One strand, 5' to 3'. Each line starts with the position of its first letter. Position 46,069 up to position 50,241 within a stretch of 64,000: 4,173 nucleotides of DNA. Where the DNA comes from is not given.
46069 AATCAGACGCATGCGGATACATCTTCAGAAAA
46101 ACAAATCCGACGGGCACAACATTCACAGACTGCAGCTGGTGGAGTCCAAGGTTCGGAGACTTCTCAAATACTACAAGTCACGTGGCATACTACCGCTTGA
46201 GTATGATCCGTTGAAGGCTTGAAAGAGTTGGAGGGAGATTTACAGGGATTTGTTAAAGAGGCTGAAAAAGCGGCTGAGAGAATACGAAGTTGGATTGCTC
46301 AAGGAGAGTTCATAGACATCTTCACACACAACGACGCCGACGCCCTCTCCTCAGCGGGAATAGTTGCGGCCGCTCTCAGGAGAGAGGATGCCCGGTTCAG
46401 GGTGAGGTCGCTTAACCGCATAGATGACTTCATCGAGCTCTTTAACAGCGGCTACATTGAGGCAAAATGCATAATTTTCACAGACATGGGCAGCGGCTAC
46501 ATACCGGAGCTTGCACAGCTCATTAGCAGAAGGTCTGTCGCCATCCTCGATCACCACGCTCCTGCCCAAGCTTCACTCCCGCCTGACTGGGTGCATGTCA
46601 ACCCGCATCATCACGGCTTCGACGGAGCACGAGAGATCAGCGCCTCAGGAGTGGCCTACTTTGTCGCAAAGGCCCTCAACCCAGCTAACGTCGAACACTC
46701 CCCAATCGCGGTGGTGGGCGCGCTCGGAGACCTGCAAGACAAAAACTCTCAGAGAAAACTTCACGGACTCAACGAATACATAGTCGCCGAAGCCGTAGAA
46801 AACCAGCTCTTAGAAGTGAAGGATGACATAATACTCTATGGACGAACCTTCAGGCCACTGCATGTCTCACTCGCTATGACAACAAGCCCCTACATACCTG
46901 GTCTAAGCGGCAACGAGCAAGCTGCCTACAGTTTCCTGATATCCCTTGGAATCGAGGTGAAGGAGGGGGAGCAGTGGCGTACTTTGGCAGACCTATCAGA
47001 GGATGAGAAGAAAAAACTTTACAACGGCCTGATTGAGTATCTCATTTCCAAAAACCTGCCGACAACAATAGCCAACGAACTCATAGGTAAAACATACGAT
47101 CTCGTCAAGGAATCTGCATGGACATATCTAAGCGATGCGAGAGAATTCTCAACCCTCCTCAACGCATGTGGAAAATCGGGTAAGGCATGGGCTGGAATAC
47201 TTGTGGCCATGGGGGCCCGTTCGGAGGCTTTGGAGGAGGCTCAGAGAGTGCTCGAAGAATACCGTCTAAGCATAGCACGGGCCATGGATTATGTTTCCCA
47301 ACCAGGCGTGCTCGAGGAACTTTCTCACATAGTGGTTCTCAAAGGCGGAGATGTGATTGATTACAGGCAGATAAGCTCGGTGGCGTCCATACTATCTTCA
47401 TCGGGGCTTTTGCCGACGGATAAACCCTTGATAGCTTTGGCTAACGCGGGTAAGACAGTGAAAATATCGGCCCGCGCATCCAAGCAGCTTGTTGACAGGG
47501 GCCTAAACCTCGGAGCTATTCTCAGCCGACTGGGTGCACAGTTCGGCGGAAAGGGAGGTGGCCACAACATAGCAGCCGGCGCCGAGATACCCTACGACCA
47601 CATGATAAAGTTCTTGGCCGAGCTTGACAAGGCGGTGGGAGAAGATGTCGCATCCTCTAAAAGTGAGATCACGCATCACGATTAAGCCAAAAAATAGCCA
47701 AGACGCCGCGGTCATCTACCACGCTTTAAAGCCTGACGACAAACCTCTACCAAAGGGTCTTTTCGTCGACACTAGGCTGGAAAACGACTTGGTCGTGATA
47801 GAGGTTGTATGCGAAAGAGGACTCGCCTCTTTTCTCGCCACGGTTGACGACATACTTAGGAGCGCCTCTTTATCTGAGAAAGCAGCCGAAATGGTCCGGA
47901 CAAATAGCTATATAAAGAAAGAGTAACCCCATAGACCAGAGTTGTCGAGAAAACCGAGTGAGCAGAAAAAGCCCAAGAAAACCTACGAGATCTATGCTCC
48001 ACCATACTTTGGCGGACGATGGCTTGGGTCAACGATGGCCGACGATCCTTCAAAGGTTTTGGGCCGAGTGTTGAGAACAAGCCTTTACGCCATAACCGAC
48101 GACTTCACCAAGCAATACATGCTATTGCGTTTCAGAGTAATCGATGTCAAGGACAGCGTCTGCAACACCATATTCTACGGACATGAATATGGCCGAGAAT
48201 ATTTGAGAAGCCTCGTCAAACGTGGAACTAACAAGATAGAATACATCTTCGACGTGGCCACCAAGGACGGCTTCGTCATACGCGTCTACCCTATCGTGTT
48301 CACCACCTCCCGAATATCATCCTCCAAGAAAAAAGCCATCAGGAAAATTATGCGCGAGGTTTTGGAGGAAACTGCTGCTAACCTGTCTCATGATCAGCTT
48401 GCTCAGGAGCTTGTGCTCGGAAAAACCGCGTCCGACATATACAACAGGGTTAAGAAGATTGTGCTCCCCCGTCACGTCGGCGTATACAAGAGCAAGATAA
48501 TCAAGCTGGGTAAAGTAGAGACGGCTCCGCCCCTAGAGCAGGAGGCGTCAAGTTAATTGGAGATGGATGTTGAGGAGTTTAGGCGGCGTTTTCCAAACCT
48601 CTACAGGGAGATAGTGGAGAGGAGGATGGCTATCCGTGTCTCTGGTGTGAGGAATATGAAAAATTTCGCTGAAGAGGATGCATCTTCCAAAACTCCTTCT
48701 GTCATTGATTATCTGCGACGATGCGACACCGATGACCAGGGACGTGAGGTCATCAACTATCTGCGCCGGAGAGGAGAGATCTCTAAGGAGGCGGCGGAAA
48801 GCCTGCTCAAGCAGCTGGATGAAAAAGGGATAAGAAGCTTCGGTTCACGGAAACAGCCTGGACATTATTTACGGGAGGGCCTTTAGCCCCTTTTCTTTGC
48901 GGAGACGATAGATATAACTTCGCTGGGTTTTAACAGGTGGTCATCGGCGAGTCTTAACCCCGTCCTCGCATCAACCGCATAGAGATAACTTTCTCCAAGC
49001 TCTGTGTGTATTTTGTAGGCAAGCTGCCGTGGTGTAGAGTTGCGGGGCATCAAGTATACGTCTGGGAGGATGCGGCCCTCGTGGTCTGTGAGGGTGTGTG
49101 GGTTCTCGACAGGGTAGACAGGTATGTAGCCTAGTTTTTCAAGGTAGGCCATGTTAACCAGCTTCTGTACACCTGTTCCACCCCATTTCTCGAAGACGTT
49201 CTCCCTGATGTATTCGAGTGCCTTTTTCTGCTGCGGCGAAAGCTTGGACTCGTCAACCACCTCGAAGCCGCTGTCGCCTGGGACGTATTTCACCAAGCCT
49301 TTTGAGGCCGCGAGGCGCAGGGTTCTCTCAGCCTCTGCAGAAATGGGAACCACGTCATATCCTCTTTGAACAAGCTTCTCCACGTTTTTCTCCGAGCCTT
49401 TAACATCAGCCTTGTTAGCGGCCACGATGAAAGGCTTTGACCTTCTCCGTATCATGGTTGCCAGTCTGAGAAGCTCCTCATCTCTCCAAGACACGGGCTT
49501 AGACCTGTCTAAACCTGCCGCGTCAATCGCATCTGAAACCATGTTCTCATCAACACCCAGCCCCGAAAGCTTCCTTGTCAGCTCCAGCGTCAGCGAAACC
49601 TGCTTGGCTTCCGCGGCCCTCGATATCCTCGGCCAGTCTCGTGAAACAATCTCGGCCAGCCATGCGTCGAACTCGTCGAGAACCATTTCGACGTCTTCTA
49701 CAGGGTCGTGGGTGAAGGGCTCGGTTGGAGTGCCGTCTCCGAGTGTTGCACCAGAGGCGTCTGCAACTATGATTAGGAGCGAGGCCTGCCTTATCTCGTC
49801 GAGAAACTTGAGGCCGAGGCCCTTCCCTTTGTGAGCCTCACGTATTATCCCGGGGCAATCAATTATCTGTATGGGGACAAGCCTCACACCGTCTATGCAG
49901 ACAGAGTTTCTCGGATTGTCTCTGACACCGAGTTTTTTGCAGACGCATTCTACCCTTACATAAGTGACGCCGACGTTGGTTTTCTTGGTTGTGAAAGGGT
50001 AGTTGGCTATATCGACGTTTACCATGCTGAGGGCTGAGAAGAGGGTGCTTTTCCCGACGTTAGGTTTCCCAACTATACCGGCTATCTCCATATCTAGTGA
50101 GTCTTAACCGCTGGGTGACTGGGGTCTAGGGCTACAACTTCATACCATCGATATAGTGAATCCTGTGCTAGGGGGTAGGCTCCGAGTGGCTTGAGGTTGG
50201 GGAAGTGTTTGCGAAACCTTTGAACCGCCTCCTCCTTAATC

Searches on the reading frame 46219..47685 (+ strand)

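Call 80: search_protein_families(library=pfam, proteins=[window:46219-47685:+], max_evalue=0.00001)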
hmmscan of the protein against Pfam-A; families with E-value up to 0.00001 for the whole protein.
window:46219-47685:+ (488 aa): 3 families
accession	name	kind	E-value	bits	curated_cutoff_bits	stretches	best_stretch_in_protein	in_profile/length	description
PF21763.2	DHH_CID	-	8.8e-25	87.4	27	1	206-289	1-84/84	DHH-CID domain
PF02272.25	DHHA1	-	1.1e-13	52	25.9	1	400-474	29-101/102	DHHA1 domain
PF01368.27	DHH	-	3.3e-07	31.1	28.1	1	34-151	4-103/125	DHH family, N-terminal domain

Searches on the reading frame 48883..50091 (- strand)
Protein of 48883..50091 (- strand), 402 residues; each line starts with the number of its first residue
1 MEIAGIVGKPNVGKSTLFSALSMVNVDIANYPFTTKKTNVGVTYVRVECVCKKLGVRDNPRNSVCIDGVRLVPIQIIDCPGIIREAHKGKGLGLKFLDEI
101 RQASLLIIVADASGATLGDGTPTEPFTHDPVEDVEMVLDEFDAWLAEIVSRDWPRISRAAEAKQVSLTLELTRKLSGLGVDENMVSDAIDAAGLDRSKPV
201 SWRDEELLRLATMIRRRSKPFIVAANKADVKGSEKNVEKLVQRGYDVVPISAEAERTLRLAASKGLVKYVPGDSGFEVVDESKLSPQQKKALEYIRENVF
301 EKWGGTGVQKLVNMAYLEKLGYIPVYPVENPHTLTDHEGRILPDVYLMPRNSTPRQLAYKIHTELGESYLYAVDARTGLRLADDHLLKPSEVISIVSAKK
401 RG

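Call 80: search_protein_families(library=pfam, proteins=[window:48883-50091:-], max_evalue=0.00001)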
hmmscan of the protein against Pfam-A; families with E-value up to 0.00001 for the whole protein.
window:48883-50091:- (402 aa): 4 families
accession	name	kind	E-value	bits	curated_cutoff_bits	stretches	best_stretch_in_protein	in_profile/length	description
PF08438.16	YGR210-like_G4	-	2.6e-36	124.8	24.7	1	224-330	1-108/108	Obg-like GTPase YGR210-like, G4 motif-containing domain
PF01926.29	MMR_HSR1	-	4.5e-19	69.1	21.9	1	5-113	3-85/113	50S ribosome-binding GTPase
PF02421.24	FeoB_N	-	1.7e-08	34.6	27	1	6-44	5-43/156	Ferrous iron transport protein B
PF02824.27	TGS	-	1.7e-07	31.6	22.2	1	346-396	9-59/60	TGS domain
